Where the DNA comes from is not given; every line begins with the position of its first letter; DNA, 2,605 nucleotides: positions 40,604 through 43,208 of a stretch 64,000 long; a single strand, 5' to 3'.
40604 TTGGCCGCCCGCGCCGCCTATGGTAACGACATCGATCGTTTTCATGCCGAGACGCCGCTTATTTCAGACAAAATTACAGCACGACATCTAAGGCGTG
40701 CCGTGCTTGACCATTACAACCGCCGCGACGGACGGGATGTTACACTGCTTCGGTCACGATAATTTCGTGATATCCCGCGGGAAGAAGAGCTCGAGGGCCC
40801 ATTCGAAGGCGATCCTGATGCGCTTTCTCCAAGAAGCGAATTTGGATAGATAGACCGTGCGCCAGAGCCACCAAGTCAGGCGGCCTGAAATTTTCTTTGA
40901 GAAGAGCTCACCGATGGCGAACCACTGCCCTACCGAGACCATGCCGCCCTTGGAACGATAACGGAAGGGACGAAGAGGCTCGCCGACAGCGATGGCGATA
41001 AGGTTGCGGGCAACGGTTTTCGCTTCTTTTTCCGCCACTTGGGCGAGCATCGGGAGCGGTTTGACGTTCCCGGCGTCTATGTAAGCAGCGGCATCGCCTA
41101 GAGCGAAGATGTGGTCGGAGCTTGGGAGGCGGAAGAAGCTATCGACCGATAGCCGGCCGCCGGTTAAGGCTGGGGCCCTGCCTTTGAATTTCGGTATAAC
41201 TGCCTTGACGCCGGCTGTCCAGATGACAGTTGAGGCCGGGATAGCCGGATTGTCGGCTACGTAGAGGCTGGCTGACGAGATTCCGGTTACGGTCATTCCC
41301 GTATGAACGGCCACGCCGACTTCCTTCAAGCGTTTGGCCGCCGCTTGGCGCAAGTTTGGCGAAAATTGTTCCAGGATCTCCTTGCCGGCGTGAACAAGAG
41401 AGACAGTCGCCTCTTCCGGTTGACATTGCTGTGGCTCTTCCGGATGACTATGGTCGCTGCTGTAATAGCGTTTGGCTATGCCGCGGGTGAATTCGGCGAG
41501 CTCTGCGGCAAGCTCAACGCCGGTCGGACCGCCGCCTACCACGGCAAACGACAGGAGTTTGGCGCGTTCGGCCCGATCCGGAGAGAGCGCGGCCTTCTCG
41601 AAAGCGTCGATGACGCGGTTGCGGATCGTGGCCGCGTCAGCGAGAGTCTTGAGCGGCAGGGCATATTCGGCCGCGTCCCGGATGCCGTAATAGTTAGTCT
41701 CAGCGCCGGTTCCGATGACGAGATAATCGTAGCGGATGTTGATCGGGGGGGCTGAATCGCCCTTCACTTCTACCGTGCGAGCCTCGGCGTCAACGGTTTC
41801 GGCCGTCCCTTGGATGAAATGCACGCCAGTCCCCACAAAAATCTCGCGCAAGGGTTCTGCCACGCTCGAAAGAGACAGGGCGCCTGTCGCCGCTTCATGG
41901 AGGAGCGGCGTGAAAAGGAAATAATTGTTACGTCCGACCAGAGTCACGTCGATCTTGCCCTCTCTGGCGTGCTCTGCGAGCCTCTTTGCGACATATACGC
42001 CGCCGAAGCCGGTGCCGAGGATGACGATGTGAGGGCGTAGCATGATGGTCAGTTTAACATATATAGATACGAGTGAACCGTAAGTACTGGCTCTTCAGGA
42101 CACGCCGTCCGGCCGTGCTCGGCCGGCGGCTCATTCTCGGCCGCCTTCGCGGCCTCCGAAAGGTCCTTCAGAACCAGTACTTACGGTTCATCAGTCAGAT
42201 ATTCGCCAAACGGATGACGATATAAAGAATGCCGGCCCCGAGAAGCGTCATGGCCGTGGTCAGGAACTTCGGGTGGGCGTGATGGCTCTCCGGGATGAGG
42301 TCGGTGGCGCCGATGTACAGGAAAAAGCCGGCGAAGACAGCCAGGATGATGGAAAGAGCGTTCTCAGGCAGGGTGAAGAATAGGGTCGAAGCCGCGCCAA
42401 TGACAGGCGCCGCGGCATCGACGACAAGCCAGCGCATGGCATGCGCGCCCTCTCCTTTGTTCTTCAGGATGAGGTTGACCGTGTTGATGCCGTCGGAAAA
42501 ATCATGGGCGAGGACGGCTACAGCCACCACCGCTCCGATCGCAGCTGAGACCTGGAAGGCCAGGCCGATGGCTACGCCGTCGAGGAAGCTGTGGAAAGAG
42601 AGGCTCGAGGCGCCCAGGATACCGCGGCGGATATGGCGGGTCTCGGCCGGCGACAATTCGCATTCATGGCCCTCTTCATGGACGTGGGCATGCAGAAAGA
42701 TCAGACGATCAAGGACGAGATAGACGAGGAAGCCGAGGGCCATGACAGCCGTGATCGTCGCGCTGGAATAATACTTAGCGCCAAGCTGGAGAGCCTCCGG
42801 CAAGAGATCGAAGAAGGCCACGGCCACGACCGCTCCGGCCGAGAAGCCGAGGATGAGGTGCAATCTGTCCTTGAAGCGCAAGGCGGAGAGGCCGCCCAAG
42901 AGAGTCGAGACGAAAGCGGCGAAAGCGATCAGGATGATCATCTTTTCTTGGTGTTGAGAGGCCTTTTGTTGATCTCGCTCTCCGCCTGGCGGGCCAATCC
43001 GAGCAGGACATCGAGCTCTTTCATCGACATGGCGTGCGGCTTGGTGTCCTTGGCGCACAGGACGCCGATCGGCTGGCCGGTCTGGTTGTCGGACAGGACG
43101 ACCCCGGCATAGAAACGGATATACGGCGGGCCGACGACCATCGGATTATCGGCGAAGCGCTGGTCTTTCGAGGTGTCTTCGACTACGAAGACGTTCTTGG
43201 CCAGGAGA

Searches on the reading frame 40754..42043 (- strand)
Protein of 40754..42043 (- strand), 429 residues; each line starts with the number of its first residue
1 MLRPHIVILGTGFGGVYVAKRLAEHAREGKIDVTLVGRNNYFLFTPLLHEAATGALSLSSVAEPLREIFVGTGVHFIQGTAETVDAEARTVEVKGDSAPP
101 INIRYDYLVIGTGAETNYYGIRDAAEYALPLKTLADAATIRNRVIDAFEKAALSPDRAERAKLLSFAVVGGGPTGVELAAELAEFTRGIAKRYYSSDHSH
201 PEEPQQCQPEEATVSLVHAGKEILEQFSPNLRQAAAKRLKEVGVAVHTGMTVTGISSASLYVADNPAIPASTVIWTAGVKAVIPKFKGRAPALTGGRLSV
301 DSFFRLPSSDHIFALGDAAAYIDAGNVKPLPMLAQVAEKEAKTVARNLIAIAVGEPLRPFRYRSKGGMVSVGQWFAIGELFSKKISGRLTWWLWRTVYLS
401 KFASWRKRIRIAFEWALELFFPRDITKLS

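Call 37: search_protein_families(library=pfam, proteins=[window:40754-42043:-], max_evalue=0.001)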
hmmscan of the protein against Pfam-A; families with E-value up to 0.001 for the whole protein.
window:40754-42043:- (429 aa): 5 families
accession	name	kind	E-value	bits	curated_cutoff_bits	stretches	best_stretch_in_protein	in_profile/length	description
PF07992.20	Pyr_redox_2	-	1.3e-41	143.4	26.1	1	5-341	2-291/291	Pyridine nucleotide-disulphide oxidoreductase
PF00070.33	Pyr_redox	-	3.1e-11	44.1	22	0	213-256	24-67/82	Pyridine nucleotide-disulphide oxidoreductase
PF22366.1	NDH2_C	-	3.5e-10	40.3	27.7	1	365-424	2-62/62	NDH2 C-terminal domain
PF13454.12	NAD_binding_9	-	3.4e-06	27.5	21.8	0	7-40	1-34/155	FAD-NAD(P)-binding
PF13450.12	NAD_binding_8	-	0.00054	20.6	21.9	0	8-40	1-29/68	NAD(P)-binding Rossmann-like domain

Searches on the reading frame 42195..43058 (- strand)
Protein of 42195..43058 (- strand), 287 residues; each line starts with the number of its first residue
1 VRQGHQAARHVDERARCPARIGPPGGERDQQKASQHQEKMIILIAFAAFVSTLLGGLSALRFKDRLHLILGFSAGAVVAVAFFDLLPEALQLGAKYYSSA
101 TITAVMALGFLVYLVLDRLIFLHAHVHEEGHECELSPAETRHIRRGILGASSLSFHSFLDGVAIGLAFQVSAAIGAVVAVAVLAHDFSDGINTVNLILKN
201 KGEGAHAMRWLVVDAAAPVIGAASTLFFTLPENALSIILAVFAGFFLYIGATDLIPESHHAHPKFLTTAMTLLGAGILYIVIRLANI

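Call 37: search_protein_families(library=pfam, proteins=[window:42195-43058:-], max_evalue=0.001)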
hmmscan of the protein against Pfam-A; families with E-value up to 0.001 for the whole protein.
window:42195-43058:- (287 aa): 1 family
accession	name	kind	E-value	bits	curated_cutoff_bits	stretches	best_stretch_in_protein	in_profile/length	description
PF02535.28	Zip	-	2.6e-22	79.9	35.1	1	41-280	4-321/323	ZIP Zinc transporter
